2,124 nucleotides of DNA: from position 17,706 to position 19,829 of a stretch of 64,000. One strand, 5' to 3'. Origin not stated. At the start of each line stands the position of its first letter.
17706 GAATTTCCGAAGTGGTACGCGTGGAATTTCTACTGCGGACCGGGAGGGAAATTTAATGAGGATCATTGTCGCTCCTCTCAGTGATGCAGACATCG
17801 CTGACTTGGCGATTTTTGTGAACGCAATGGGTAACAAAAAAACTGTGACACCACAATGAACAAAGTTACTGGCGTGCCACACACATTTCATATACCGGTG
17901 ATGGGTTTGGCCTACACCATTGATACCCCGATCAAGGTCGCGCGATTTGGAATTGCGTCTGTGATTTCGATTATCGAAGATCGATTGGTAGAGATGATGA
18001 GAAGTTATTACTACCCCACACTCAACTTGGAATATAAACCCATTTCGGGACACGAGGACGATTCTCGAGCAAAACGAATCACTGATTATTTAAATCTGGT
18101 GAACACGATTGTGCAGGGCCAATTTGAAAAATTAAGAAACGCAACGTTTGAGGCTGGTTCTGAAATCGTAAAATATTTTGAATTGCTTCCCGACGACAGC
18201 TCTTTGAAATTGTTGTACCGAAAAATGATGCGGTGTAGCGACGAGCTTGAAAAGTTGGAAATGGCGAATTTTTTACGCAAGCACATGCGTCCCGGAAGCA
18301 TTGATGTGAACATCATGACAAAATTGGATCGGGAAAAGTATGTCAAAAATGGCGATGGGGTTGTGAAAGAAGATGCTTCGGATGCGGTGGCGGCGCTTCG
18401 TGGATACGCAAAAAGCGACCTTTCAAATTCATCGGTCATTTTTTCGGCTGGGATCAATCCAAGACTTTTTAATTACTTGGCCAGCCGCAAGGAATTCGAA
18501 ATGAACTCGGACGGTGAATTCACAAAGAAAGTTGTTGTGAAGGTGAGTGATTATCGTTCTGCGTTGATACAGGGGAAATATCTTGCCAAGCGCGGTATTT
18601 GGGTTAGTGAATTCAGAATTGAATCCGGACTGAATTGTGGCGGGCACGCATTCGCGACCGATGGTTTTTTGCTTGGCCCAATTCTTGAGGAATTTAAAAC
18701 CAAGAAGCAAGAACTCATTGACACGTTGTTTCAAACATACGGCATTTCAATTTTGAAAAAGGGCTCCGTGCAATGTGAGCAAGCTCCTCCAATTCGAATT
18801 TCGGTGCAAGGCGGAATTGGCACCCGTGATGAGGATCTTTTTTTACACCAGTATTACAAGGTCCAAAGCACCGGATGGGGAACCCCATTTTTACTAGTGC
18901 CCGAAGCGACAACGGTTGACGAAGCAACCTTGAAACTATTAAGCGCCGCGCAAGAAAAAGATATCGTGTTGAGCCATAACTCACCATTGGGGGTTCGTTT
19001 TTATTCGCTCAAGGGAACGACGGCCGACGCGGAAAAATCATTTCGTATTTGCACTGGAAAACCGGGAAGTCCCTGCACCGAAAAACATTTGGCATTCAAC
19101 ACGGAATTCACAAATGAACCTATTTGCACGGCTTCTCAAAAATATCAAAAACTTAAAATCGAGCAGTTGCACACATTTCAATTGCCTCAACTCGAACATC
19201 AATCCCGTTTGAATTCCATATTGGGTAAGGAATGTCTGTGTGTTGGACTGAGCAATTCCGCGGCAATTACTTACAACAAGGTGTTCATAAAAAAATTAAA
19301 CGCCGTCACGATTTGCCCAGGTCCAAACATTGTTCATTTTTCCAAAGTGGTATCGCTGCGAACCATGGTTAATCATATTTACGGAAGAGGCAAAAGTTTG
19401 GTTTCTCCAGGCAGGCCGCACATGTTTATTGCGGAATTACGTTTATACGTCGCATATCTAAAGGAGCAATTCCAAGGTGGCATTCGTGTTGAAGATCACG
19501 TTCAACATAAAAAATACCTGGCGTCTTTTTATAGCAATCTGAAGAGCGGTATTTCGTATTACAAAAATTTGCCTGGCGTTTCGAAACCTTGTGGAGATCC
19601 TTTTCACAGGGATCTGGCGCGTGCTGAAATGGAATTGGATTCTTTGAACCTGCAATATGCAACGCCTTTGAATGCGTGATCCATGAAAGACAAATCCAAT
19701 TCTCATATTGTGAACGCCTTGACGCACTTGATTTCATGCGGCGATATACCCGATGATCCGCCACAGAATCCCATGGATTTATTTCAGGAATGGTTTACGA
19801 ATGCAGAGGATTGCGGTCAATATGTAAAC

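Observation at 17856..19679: Uncharacterised 607-aa protein translationally coupled to the NXR-like operon, with faint nitronate-monooxygenase/FabK-type FMN-barrel motifs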

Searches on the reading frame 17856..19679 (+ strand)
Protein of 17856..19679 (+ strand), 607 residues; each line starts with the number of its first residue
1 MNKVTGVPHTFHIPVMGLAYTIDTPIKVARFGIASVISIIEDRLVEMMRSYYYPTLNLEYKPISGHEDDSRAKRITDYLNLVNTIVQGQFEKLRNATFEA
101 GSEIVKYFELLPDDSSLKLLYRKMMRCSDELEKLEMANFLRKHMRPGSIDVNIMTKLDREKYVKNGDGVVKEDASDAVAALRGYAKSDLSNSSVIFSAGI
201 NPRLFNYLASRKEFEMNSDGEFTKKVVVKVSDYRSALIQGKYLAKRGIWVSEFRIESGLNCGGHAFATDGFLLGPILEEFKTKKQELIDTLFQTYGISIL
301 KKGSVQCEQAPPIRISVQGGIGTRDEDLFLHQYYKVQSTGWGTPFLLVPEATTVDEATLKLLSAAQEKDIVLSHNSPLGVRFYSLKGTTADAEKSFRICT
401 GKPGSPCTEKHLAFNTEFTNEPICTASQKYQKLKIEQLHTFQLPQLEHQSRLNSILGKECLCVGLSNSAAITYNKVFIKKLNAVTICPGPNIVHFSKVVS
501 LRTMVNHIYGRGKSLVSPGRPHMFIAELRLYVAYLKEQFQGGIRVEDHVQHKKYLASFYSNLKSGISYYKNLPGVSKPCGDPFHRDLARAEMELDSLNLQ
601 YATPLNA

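Call 5: search_protein_families(library=pfam, proteins=[window:17856-19679:+], max_evalue=0.01)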
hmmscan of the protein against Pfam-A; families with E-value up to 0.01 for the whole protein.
window:17856-19679:+ (607 aa): 0 families

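Call 6: search_protein_families(library=ncbifam, proteins=[window:17856-19679:+], max_evalue=0.01)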
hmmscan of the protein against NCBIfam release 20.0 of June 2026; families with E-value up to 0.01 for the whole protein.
window:17856-19679:+ (607 aa): 0 families

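Call 7: find_homologous_proteins(query=window:17856-19676:+, max_evalue=0.001)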
Query window:17856-19676:+ (607 aa): 8000 proteins with E <= 0.001 among 8000 candidates; the best 120 are listed.
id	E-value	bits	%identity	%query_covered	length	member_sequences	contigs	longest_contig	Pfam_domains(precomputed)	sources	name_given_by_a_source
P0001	0.0e+0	1383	100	100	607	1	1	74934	-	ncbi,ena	-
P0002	0.0e+0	1378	100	100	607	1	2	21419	-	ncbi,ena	-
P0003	0.0e+0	1375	99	100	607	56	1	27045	-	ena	-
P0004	0.0e+0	1364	99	100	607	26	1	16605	-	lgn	-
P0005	0.0e+0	1233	89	100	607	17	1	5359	-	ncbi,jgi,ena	jgi:hypothetical protein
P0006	8.6e-279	944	70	99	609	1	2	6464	-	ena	-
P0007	6.4e-277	938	70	98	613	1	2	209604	-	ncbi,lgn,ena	-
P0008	1.2e-276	937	70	98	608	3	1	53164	-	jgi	jgi:hypothetical protein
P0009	1.2e-276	937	70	98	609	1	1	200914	-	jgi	jgi:hypothetical protein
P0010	1.7e-276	937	70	99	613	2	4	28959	-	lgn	-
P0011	2.3e-276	936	70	98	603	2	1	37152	-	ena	-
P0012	1.9e-275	933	70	98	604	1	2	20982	-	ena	-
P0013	3.3e-275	932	70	98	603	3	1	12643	-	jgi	-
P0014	3.5e-275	932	70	98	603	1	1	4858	-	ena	-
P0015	5.0e-275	932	70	99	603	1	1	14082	-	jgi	jgi:hypothetical protein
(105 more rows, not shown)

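Call 8: search_solved_structures(query=window:17856-19676:+, max_evalue=10, show_alignments=3)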
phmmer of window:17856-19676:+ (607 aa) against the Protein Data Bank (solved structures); distinct sequences matched with E-value up to 10: 2.
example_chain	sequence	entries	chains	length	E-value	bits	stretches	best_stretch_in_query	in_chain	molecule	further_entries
8x7s_B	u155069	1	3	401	0.3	12.8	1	125-224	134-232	UTP--glucose-1-phosphate uridylyltransferase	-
6k4y_M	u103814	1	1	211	0.65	11.7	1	174-238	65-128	Middle transcription regulatory protein motA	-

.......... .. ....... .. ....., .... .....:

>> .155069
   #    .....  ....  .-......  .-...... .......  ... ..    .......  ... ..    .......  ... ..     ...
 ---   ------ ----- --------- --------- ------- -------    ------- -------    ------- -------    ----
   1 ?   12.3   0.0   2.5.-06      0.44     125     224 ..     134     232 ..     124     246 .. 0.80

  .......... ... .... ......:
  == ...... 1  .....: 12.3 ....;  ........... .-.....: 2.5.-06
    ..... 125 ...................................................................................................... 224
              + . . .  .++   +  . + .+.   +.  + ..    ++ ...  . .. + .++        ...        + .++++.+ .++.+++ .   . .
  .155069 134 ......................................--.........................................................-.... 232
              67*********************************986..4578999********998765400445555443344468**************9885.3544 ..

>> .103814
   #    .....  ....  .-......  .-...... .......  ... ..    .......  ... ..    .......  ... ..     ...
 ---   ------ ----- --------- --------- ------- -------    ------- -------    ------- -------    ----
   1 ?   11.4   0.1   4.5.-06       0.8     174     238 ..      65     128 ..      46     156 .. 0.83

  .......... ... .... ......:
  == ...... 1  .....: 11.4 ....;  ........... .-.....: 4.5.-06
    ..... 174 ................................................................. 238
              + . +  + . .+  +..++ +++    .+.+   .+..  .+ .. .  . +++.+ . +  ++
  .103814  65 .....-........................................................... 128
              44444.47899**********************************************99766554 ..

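Call 12: search_solved_structures(query=A1, max_evalue=10, show_alignments=4)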
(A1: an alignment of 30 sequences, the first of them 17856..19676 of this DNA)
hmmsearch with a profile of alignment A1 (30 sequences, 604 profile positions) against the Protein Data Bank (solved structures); distinct sequences matched with E-value up to 10: 1.
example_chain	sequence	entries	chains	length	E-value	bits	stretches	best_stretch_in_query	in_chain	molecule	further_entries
9n9p_A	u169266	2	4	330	0.11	14.3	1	56-188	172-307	DNA-directed RNA polymerase subunit alpha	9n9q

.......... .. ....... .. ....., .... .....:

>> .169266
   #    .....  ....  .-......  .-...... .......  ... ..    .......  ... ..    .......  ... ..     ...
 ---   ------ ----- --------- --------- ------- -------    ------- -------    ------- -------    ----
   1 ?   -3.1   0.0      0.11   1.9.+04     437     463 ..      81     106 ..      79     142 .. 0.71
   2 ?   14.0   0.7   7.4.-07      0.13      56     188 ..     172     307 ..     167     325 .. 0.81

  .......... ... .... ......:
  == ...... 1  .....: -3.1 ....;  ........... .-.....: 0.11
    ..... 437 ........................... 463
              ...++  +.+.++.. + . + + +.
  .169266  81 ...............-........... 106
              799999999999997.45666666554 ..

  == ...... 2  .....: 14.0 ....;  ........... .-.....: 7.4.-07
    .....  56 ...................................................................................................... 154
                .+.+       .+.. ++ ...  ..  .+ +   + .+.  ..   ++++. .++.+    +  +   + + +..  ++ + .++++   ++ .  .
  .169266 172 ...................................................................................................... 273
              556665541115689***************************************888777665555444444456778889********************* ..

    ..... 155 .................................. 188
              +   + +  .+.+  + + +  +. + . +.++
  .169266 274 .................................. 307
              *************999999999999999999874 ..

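Call 13: find_related_loci(query=A1, collection=genome_contigs, flank=10000)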
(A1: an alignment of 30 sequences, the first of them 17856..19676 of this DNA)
Query A1 (607 aa) in genome_contigs; peptide patterns used: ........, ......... (x = any residue, [..] = any of these).
600 stretches matched a pattern (row limit reached: there are more); 599 encode a relative of the query (tblastn E <= 1e-3); the best 80 are kept; 80 distinct loci.
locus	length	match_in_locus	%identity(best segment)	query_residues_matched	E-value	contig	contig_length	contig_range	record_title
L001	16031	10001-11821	100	1-607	0e+0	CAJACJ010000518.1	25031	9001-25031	uncultured bacterium isolate Loc080925-8m_bin-397 genome assembly, contig: bin-397:518/593, whole genome shotgun sequenc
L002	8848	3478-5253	69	9-602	0e+0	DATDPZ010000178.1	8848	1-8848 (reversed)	MAG TPA_asm: Chitinophagaceae bacterium isolate SMAG_U7934 k141_3807934, whole genome shotgun sequence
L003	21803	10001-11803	67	1-602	0e+0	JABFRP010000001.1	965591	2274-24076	MAG: Ferruginibacter sp. isolate P-RSF-NP-03 c_000000007055, whole genome shotgun sequence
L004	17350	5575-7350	67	9-602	0e+0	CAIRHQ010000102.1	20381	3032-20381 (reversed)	MAG: uncultured Bacteroidetes bacterium isolate LJ_bin-0623 genome assembly, contig: bin-0623:102/245, whole genome shot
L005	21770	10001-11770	69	9-601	0e+0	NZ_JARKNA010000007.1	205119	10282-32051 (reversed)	Terrimonas pollutisoli strain H1YJ31 spades_K_17_127_7, whole genome shotgun sequence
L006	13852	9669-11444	68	8-601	0e+0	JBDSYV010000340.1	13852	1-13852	MAG: Ferruginibacter sp. isolate cluster1_bin.70 k127_13479461, whole genome shotgun sequence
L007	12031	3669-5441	66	9-601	0e+0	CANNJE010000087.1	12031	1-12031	MAG: Chitinophagaceae bacterium isolate ZH-Oct18-54 genome assembly, contig: ZH-Oct18-C5061, whole genome shotgun sequen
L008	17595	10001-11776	68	9-602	0e+0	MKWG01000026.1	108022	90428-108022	MAG: Sphingobacteriales bacterium 44-15 scnpilot_expt_750_bf_scaffold_292, whole genome shotgun sequence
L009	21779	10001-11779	67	9-602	0e+0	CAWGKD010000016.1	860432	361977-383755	MAG: uncultured Bacteroidetes bacterium isolate MFD05705.bin.1.56 genome assembly, contig: contig_70378, whole genome sh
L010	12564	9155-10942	65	9-606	0e+0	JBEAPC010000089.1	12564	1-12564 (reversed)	MAG: Bacteroidota bacterium isolate morescreek_2019_sw_WHONDRS-S19S_0085_B_bin.19 scaffold_411947, whole genome shotgun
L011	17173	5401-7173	65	9-601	0e+0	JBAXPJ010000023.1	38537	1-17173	MAG: Sediminibacterium sp. isolate ELA528 MAG528_23, whole genome shotgun sequence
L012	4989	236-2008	66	9-601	0e+0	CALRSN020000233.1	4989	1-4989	MAG: Bordetella parapertussis isolate JJ-KL17-317-5-m1-bin277 genome assembly, contig: JJ-ST9C4-101-C1955, whole genome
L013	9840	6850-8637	65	9-606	0e+0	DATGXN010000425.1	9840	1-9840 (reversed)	MAG TPA_asm: Chitinophagaceae bacterium isolate SMAG_U10610 k141_455890, whole genome shotgun sequence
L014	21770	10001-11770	64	11-601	0e+0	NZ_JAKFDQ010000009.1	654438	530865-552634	MAG: Flavihumibacter sp. isolate LC051 contig-124_2, whole genome shotgun sequence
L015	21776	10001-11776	64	9-602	0e+0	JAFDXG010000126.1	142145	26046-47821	MAG: Bacteroidetes bacterium isolate SZAS-19 CK_MAG-59__126__length-142145, whole genome shotgun sequence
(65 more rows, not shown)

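Call 19: predict_structure(alignment_id=A1)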
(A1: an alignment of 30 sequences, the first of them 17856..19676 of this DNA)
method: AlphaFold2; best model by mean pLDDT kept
length: 607 residues; sequences in the alignment: 30
mean_pLDDT: 61.0   pTM: 0.56
mean pLDDT of the five models: 61.0, 57.7, 55.5, 54.8, 53.6
residues with pLDDT >= 90: 53; 70-90: 195; 50-70: 142; < 50: 217
segments of 3 or more residues with pLDDT < 50: 1-22, 155-164, 257-272, 319-323, 340-394, 404-427, 454-524, 575-579, 605-607
pLDDT, mean of each block of 10 residues (from residue 1): 35 30 60 67 68 79 79 87 88 88 81 81 93 95 86 53 49 68 86 71 78 80 84 79 89 65 31 62 91 90 76 75 53 68 28 37 45 34 36 49 45 31 45 58 66 47 29 28 29 35 36 32 47 62 54 62 60 50 72 79 52
secondary structure, 60 per line:
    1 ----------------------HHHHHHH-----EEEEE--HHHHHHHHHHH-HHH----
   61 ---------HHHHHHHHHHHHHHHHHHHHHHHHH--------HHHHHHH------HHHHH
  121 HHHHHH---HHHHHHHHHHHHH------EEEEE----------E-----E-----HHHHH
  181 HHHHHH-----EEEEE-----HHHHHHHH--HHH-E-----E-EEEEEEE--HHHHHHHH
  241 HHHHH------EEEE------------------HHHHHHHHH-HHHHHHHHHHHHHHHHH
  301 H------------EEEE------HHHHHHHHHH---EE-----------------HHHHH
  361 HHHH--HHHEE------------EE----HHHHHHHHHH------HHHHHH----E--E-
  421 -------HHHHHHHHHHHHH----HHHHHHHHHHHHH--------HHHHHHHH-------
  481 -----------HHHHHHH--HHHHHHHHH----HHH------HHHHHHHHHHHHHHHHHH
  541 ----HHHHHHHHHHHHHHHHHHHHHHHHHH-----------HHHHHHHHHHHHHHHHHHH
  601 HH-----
elements in order: H23-29 E35-39 H42-52 H70-94 H103-109 H116-126 H130-142 E149-153 H176-186 E192-196 H202-209 E224-230 H233-245 E252-255 H274-282 H284-301 E314-317 H324-333 H356-364 H390-399 H406-411 H428-440 H445-457 H466-473 H492-498 H501-509 H523-540 H545-570 H582-602

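Call 20: search_protein_representatives(alignment_id=A1)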
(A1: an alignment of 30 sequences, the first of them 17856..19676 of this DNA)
Query: 30 sequences, 604 profile positions. Proteins with E-value up to 0.001 (for the whole library): 1238; up to 1e-10: 851; up to 1e-30: 304. The best 150 are listed.
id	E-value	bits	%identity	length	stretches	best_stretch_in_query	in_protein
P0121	5.4e-214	728.6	-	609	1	2-593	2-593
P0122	2.5e-211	719.8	-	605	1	4-593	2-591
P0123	9.1e-208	708.1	-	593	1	5-572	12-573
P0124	7.2e-206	701.8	-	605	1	5-591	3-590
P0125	4.2e-203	692.7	-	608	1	4-598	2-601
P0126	1.3e-199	681.1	-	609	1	3-593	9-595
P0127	3.7e-195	666.4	-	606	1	4-593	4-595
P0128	5.6e-193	659.2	-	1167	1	3-590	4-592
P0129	5.4e-192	656.0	-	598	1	5-597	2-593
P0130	5.7e-190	649.3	-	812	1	6-593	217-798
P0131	8.2e-189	645.5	-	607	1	5-581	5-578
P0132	9.4e-182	622.2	-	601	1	3-591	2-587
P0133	1.6e-177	608.2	-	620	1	6-581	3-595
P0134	3.7e-177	607.0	-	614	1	5-598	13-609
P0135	1.7e-176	604.8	-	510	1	94-593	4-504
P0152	3.1e-156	537.9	-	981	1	4-569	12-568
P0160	7.8e-150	516.8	-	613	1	1-584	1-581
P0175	2.2e-124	432.7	-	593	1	4-597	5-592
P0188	1.9e-94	333.8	-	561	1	56-599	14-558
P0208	2.5e-75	270.7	-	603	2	6-436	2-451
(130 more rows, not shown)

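Call 23: search_protein_families(library=pfam, proteins=[P0128, P0130, P0152, P0208, P0188], max_evalue=0.01)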
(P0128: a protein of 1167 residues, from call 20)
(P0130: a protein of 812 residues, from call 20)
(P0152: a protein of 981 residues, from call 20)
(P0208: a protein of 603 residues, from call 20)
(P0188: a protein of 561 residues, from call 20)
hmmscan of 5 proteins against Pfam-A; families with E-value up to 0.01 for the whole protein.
P0128 (1167 aa): 3 families
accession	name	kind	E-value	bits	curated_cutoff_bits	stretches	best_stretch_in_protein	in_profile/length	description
PF00258.30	Flavodoxin_1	-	4e-23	82.6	25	1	639-761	2-130/143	Flavodoxin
PF00175.26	NAD_binding_1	-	6.2e-17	62.7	22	1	1022-1129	1-107/109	Oxidoreductase NAD-binding domain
PF00667.26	FAD_binding_1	-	3.5e-15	56.6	32.3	2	802-867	5-70/222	FAD binding domain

P0130 (812 aa): 5 families
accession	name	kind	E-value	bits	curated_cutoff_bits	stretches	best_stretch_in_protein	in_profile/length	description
PF00440.29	TetR_N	-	1.9e-13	50.4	24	1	10-53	4-47/47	Bacterial regulatory proteins, tetR family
PF13022.12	HTH_Tnp_1_2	-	0.00034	21.1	27.9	1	11-68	16-70/122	Helix-turn-helix of insertion element transposase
PF17932.6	TetR_C_24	-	0.00079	20.1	26.4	1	73-185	2-113/114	Tetracyclin repressor-like, C-terminal domain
PF02796.21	HTH_7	-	0.0018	18.8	23.8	1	27-44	26-43/45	Helix-turn-helix domain of resolvase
PF16859.10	TetR_C_11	-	0.0098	16.7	32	0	113-155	47-89/113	Tetracyclin repressor-like, C-terminal domain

P0152 (981 aa): 1 family
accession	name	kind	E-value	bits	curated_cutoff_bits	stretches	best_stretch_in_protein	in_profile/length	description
PF01553.26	Acyltransferase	-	1.8e-08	34.7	23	1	681-781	3-97/132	Acyltransferase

P0208 (603 aa): 1 family
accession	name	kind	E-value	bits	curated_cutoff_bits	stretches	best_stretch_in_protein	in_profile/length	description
PF03060.21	NMO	-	0.00014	21.8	28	1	324-379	199-253/331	Nitronate monooxygenase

P0188 (561 aa): 0 families

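Call 24: find_homologous_proteins(query=P0175)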
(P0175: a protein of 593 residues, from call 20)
Query P0175 (593 aa): 8000 proteins with E <= 0.001 among 8000 candidates; the best 120 are listed.
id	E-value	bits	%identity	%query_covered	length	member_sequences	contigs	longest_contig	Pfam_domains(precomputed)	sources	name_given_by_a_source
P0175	0.0e+0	1326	100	100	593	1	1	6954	-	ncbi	-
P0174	1.7e-159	550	47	99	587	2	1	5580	-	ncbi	-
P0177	5.3e-150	519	47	96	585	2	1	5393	-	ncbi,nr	ncbi:MAG: hypothetical protein GXP63_03880 [DPANN group archaeon]|nr:hypothetical protein [DPANN gro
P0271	1.4e-118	415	41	91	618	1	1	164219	-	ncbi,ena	-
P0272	8.7e-116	406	39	99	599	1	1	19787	-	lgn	-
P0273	1.4e-114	402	41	97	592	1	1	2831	-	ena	-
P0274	1.8e-114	402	41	97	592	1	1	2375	-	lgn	-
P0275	1.9e-114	401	40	95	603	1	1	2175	-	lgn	-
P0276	4.1e-114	400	42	93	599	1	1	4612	-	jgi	-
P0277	4.1e-114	400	40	94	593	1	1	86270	-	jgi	jgi:hypothetical protein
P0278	4.5e-114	400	40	97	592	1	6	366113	-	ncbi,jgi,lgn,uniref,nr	ncbi:hypothetical protein [Sphingobacterium siyangense]|jgi:hypothetical protein|uniref:hypothetical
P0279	5.6e-114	400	40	99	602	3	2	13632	-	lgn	-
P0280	6.0e-114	400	41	99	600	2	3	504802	-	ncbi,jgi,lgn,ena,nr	ncbi:MAG: hypothetical protein KJ571_02700 [Bacteroidetes bacterium]|nr:hypothetical protein [Bacter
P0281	8.9e-114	399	40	97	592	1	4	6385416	-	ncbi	ncbi:hypothetical protein [Sphingobacterium siyangense]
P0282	1.1e-113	399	40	95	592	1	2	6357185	-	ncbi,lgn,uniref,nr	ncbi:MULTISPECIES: hypothetical protein [Sphingobacterium]|uniref:hypothetical protein n=1 Tax=Sphin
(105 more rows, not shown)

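Call 25: find_homologous_proteins(query=P0160)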
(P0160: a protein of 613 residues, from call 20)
Query P0160 (613 aa): 8000 proteins with E <= 0.001 among 8000 candidates; the best 120 are listed.
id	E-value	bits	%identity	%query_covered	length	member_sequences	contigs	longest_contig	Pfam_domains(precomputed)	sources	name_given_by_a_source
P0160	0.0e+0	1410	100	100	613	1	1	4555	-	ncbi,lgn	-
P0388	7.9e-208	710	58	96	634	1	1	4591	-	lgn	-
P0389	5.1e-205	701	59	91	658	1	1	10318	-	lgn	-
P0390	1.9e-199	682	58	91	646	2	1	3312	-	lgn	-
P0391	1.3e-197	676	56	95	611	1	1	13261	-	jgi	-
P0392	5.1e-196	671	58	92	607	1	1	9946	-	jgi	jgi:hypothetical protein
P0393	4.0e-194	665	57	92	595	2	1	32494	-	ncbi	-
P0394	1.6e-193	663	55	96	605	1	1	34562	-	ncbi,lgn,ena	-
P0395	5.0e-193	661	55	92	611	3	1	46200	-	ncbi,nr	ncbi:MAG: hypothetical protein CMJ83_07270 [Planctomycetes bacterium]|nr:hypothetical protein [Planc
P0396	1.1e-189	650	54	94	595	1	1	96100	-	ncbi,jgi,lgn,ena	-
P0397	4.0e-189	648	54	98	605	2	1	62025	-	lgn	-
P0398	8.2e-189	647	56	93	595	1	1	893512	-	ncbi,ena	-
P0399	1.1e-188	647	56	90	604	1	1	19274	-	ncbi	-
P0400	3.1e-188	645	56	95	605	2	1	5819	-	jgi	jgi:hypothetical protein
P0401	1.9e-186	639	55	96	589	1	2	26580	-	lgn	-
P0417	1.9e-164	567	49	90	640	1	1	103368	-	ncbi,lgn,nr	ncbi:MAG: hypothetical protein JW751_07450 [Polyangiaceae bacterium]|nr:hypothetical protein [Polyan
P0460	5.3e-160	552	47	96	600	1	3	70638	-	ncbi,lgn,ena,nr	ncbi:MAG: hypothetical protein A2992_09260 [Elusimicrobia bacterium RIFCSPLOWO2_01_FULL_59_12]|nr:MA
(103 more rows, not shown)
